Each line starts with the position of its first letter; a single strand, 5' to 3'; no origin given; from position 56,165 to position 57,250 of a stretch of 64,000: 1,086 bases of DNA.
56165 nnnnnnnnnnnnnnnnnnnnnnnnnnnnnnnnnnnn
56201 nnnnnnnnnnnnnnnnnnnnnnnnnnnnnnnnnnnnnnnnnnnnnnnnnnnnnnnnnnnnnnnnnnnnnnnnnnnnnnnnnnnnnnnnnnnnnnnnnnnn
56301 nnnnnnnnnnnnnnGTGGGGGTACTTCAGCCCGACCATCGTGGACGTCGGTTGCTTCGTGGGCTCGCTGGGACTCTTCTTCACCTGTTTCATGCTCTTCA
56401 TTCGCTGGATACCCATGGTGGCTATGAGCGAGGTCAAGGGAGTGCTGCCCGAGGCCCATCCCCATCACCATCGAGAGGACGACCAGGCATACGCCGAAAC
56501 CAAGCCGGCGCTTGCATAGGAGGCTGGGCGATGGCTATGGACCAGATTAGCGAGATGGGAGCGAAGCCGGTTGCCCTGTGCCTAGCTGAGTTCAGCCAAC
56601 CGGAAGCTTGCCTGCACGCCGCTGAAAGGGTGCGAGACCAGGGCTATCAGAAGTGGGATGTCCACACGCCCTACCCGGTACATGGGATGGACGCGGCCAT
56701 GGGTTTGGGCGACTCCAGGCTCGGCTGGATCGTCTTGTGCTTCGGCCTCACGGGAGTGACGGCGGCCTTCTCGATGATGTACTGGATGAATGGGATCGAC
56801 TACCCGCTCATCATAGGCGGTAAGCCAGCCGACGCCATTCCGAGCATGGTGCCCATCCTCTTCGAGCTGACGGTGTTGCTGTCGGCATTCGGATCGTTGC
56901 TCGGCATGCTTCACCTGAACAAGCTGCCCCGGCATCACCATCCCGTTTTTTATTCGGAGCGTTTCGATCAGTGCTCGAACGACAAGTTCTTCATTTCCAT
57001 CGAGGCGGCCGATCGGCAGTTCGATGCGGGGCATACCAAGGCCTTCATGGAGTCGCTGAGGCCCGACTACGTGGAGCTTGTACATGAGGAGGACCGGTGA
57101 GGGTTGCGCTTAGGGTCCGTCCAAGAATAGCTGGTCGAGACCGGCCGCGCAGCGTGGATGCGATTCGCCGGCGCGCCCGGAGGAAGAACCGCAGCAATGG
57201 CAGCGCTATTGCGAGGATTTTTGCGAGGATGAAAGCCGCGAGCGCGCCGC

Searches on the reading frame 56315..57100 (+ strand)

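Call 79: search_protein_families(library=pfam, proteins=[window:56315-57100:+], max_evalue=0.00001)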
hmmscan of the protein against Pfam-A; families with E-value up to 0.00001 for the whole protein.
window:56315-57100:+ (261 aa): 1 family
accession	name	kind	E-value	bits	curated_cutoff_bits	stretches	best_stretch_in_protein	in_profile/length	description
PF11821.13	ActD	-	4.7e-65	218.8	25.7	1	89-254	3-169/170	Alternative complex III, ActD subunit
